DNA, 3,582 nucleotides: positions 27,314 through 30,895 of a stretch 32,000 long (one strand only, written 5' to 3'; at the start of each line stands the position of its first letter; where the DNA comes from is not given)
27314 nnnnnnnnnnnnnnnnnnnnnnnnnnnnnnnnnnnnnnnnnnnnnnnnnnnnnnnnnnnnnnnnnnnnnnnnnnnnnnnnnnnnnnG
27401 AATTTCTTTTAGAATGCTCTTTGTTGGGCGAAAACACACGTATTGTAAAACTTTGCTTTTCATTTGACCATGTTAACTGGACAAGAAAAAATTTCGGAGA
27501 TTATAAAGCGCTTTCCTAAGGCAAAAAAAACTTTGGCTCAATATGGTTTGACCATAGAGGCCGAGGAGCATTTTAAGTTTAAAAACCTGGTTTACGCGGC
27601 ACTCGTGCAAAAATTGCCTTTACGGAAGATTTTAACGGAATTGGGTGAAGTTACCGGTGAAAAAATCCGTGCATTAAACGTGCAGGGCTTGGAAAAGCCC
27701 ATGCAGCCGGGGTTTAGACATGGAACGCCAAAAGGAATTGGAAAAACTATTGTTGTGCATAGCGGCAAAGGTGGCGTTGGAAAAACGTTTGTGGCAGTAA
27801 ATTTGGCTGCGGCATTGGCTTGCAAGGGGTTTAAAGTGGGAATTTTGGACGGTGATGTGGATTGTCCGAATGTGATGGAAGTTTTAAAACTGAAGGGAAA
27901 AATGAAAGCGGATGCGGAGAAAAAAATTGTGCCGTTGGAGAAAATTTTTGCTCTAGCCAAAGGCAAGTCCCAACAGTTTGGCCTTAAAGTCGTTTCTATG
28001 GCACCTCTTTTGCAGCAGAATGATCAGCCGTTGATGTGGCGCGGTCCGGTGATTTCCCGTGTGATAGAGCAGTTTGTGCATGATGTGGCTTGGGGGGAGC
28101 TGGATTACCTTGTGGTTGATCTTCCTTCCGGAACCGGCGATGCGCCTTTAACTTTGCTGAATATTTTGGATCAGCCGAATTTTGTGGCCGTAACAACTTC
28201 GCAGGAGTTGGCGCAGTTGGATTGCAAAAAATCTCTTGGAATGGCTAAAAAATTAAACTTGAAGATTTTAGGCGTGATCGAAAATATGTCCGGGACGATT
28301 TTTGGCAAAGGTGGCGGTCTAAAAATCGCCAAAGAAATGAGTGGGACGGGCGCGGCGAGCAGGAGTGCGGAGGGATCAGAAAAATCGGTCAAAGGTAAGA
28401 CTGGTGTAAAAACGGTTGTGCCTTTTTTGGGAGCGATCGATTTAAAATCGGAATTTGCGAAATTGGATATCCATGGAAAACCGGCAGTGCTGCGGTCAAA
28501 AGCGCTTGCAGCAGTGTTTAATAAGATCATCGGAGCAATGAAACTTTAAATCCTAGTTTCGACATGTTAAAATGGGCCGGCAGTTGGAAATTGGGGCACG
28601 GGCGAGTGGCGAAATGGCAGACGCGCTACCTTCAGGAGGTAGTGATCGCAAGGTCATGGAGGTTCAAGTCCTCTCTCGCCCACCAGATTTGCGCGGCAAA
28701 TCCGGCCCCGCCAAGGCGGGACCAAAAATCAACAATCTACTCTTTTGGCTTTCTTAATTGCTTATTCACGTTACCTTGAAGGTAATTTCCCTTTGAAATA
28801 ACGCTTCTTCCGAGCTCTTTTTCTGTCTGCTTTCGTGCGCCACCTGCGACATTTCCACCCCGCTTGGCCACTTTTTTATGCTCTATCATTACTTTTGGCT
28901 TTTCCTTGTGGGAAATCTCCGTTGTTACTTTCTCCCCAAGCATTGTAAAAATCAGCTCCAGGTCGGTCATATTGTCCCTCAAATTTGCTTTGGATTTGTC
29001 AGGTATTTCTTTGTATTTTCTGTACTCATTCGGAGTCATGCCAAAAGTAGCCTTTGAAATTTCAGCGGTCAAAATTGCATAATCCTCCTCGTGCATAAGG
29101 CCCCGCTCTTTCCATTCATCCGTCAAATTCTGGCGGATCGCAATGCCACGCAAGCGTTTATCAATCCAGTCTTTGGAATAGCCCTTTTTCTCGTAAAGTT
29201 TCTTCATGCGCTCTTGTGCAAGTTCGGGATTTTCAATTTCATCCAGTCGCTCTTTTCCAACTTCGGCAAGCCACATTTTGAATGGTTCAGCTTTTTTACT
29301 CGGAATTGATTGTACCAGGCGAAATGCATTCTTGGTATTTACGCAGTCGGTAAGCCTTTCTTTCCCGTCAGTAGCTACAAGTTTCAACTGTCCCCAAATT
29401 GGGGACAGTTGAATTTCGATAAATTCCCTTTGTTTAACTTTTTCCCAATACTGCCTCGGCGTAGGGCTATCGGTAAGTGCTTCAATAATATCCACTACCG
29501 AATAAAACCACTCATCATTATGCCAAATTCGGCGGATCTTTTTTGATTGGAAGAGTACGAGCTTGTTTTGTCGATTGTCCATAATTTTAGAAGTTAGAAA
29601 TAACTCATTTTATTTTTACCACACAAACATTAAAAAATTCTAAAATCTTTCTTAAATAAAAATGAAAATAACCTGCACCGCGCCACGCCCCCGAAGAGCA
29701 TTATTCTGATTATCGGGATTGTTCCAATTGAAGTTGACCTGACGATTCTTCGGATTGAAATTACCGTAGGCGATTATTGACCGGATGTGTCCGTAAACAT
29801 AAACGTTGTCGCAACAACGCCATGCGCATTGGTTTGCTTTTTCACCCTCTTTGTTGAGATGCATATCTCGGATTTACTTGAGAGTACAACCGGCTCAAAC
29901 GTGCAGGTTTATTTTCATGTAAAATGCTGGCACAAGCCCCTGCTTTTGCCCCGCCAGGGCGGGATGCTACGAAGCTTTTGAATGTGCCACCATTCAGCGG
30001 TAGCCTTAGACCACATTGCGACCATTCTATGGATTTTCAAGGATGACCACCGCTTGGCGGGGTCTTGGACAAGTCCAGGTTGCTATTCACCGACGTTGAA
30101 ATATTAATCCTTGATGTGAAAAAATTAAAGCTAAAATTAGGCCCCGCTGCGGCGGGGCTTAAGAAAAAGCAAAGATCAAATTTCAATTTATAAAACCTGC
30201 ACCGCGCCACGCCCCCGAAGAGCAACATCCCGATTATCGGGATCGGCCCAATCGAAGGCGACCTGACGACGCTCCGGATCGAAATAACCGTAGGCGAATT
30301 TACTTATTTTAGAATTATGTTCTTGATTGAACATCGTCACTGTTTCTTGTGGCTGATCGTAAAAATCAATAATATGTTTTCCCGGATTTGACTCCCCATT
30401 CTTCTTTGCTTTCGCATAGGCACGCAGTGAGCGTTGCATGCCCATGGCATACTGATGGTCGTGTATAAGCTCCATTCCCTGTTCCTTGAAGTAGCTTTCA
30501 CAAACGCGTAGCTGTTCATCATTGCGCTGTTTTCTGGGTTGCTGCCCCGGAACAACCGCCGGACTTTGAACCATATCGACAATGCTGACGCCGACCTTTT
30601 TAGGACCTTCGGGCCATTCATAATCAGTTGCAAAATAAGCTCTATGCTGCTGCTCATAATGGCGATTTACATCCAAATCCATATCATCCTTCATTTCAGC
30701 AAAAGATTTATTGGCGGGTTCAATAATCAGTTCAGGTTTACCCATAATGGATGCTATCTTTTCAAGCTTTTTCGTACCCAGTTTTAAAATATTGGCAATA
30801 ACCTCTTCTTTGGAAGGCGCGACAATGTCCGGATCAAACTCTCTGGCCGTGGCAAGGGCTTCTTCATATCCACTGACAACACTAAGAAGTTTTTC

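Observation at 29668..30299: Adenine-specific VR/TR pair: a DGR mutagenesis signature at the 3' end of a 488-aa gene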

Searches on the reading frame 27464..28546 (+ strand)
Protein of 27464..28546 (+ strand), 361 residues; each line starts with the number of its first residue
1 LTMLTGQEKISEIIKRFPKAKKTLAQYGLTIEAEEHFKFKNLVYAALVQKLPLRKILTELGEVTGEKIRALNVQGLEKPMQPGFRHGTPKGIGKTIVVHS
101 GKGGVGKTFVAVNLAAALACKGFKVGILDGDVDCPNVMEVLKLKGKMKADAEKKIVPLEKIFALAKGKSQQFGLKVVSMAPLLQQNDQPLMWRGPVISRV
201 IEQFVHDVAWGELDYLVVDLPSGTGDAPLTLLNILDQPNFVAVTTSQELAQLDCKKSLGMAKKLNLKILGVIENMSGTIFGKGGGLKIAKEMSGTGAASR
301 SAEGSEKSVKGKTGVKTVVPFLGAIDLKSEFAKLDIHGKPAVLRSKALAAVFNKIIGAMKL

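Call 8: search_protein_families(library=pfam, proteins=[window:27464-28546:+], max_evalue=0.01)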
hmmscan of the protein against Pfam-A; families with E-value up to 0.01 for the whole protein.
window:27464-28546:+ (361 aa): 7 families
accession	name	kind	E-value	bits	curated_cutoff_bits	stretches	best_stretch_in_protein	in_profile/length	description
PF10609.15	ParA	-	6e-63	213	27.1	1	92-356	2-242/246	NUBPL iron-transfer P-loop NTPase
PF01656.29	CbiA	-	2.9e-14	53.6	25.4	1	96-275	1-82/125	CobQ/CobB/MinD/ParA nucleotide binding domain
PF13614.12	AAA_31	-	6.4e-09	36.4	27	1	94-140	2-48/177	AAA domain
PF09140.17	MipZ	-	4.6e-05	23.3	20.7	1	95-133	2-40/262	ATPase MipZ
PF13481.12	AAA_25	-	0.0029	17.7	27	1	95-124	34-62/195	AAA domain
PF02374.21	ArsA_ATPase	-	0.0029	17.3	24.3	1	96-131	3-38/305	Anion-transporting ATPase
PF01583.26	APS_kinase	-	0.0053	17.2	21.1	1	96-144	4-52/152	Adenylylsulphate kinase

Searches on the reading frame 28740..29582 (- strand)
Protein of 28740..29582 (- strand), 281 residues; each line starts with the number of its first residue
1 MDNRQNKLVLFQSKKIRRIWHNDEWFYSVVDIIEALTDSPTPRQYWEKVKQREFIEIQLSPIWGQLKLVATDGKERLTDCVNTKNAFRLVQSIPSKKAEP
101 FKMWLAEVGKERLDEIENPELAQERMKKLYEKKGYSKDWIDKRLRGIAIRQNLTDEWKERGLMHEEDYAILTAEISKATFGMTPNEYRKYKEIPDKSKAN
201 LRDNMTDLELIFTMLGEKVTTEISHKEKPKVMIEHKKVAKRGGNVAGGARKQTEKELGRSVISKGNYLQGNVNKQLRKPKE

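Call 8: search_protein_families(library=pfam, proteins=[window:28740-29582:-], max_evalue=0.01)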
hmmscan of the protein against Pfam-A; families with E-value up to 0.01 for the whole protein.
window:28740-29582:- (281 aa): 1 family
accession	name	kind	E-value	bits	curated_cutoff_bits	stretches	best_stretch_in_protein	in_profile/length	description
PF02498.22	Bro-N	-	7.2e-10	39.8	25.6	1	15-107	1-92/96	BRO family, N-terminal domain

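Call 15: find_encoding_contigs(protein=window:28740-29582:-, flank=10000, max_places=5)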
Protein window:28740-29582:- (281 aa): 4 contigs read that carry it; 2 places shown.
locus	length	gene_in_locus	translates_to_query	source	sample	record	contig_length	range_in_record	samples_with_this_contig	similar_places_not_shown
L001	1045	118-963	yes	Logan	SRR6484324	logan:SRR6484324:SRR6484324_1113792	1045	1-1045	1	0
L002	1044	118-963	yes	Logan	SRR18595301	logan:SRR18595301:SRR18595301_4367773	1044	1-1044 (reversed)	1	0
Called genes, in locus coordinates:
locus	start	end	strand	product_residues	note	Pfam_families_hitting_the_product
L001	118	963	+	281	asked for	PF02498:Bro-N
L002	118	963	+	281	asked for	PF02498:Bro-N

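Call 99: search_protein_families(library=ncbifam, proteins=[window:28740-29582:-], max_evalue=0.01)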
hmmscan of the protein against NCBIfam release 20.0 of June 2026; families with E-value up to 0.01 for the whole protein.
window:28740-29582:- (281 aa): 0 families

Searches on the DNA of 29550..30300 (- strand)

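Call 45: search_rna_families(source=window, start=29550, end=30300, threshold=evalue, max_evalue=10)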
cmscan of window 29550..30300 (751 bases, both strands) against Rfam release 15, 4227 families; matches with E-value up to 10: 8.
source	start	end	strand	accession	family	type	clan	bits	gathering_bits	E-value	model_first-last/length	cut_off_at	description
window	29781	29801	+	RF01114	TMV_UPD-PK1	Cis-reg;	-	18.7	33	0.68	1-22/22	no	Pseudoknot of upstream pseudoknot domain (UPD) of the 3'UTR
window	30095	30160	+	RF02495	ohsC_RNA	Gene; antitoxin;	-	17.4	50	8.2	1-77/77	no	Oppression of Hydrophobic ORF by sRNA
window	29640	29669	+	RF02098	DGCR5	Gene; lncRNA;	-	16.5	50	2.4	15-49/49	no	DiGeorge syndrome critical region gene 5 conserved region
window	30138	30161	+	RF00195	RsmY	Gene; sRNA;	CL00106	16.3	57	0.15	98-121/121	no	RsmY RNA family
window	29941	30067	-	RF02953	DUF1874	Cis-reg;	-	15.5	42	5.3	1-93/93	no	DUF1874 RNA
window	30129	30171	+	RF00828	mir-75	Gene; miRNA;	-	15.2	60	5.6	1-92/92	no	mir-75 microRNA precursor family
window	30114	30159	-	RF01581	RUF6-5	Gene; sRNA;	-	14.4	70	8.3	1-156/156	no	Plasmodium RNA of unknown function RUF6-5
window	30020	30164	+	RF02766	Ysr49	Gene; sRNA;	-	13.2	95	9.5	1-124/124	no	Yersinia sRNA 49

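Call 85: build_rna_model(alignment_id=A8, structure=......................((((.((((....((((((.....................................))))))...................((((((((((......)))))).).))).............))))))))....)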
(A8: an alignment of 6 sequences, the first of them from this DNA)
Model R1 built from alignment A8 (6 sequences, 156 columns); structure: as given.
model positions 126; base pairs 24; branch points 1; effective number of sequences 1.54; information 0.59 bits per position. Calibrated on 0.2 Mb of random sequence (short: E-values are rough).
structure used (alignment columns):
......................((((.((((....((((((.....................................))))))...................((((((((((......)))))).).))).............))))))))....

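Call 86: search_with_rna_model(model_id=R1, sources=[window, L003, L005, L006, L007, L008, L009, L010, L011, L013, L014, L018, L019, L020, L021, L022, L023, L024, L025, L026, L027, L028, L029, L030, L031, L032, L033, L034, L035, L036, L037, L038, L039, L040, L041, L042, L043, L044, L045, L046, L047, L048, L049, L050, L051, L052, L053, L054, L055, L056, L057, L058, L059, L060, L061, L062, L063, L064, L065, L066, L067, L068, L069, L070, L071], max_evalue=1)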
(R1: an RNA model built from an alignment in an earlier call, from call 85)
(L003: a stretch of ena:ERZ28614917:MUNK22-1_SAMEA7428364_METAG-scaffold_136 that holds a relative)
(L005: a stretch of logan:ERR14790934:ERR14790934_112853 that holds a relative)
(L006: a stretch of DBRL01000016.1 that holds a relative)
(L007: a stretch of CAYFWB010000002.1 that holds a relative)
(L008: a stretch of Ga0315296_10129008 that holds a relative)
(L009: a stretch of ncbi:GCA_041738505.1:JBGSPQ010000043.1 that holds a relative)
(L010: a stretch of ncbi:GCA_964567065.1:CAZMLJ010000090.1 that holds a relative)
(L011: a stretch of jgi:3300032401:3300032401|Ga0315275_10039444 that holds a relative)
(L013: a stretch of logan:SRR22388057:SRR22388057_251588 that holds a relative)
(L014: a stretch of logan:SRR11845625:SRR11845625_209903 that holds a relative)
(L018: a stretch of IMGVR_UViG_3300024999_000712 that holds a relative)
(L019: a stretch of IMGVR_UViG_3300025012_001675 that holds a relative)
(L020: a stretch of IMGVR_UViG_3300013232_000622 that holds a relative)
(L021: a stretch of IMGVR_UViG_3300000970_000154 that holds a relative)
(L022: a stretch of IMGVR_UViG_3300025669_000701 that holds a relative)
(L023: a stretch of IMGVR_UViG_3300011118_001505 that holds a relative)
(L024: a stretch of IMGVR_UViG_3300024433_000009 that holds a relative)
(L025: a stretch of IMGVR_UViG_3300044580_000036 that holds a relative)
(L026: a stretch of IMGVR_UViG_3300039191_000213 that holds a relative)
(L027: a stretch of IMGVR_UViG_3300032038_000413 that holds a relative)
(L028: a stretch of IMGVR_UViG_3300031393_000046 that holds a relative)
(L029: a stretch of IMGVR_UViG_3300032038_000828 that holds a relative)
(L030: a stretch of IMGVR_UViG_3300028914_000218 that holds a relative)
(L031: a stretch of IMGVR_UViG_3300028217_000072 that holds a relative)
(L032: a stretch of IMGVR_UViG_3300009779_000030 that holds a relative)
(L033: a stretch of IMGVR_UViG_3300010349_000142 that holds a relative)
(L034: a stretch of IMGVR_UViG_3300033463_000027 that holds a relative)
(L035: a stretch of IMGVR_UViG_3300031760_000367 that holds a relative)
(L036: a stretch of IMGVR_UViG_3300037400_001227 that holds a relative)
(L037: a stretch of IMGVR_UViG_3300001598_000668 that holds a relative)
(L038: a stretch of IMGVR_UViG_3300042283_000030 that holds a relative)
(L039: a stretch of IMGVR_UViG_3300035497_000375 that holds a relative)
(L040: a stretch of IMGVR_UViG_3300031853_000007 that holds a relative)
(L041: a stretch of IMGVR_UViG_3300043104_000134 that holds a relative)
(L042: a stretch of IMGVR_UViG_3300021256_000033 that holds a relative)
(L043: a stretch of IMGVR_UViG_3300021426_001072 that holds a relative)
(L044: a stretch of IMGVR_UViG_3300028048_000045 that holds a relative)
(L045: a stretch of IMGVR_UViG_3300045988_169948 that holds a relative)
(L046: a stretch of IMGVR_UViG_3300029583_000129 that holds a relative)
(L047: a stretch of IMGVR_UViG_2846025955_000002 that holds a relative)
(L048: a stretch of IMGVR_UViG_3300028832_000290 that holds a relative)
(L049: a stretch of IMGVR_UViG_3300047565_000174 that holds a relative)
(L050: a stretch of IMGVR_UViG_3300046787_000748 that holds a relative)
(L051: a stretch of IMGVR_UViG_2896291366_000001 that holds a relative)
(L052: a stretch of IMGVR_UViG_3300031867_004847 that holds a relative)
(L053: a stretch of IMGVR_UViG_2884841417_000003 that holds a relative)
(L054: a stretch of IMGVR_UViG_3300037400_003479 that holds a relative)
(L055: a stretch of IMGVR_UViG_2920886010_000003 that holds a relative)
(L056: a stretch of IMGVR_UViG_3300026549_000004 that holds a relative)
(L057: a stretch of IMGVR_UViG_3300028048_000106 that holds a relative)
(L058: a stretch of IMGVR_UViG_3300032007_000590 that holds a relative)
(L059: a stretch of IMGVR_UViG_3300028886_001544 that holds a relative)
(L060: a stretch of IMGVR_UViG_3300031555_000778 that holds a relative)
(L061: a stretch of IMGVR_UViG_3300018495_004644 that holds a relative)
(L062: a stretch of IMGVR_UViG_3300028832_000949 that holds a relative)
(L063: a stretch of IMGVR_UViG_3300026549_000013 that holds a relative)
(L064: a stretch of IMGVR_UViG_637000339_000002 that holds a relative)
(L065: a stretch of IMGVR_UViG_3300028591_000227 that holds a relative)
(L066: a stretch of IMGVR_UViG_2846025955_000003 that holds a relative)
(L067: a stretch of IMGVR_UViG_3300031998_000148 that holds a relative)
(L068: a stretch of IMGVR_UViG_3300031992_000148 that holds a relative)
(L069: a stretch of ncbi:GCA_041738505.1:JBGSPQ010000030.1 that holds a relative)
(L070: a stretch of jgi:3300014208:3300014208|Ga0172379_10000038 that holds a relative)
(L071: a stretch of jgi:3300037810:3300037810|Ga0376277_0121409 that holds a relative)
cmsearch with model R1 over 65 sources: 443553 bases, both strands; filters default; matches with E-value up to 1: 9.
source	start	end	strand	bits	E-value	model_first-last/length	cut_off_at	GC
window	29773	29920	-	135.1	1.5e-27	1-126/126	no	0.43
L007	168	293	-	131.4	9.6e-27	1-126/126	no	0.46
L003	11515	11667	+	128.3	5e-26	1-126/126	no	0.5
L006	5426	5578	+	128.3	5e-26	1-126/126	no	0.5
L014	6342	6494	+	128.3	5e-26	1-126/126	no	0.5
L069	3423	3547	+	126.4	1.3e-25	1-126/126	no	0.47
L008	330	485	-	120.2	3.4e-24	1-126/126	no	0.5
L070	3439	3538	+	71.7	2.9e-13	1-126/126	no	0.42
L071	104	203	+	71.7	2.9e-13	1-126/126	no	0.42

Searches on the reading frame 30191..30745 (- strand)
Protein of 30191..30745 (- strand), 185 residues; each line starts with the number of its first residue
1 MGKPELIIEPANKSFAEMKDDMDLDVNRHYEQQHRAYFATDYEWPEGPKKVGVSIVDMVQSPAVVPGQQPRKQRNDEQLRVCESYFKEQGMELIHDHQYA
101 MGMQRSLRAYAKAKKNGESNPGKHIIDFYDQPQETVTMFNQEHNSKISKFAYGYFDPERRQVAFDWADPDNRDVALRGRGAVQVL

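Call 114: predict_structure(alignment_id=A9)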
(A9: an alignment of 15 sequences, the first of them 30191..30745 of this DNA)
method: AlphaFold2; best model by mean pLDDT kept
length: 185 residues; sequences in the alignment: 15
mean_pLDDT: 45.8   pTM: 0.39
mean pLDDT of the five models: 45.8, 44.8, 43.9, 42.8, 42.0
residues with pLDDT >= 90: 0; 70-90: 11; 50-70: 55; < 50: 119
segments of 3 or more residues with pLDDT < 50: 1-62, 128-153, 155-167, 169-185
pLDDT, mean of each block of 10 residues (from residue 1): 27 40 34 31 36 33 59 58 65 55 62 75 55 36 36 46 46 39 30
secondary structure, 60 per line:
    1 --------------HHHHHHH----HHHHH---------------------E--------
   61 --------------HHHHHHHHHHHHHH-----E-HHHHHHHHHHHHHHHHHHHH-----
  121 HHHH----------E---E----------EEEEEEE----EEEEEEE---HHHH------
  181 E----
elements in order: H15-21 H26-30 H75-88 H96-115 H121-124 E150-156 E161-167 H171-174
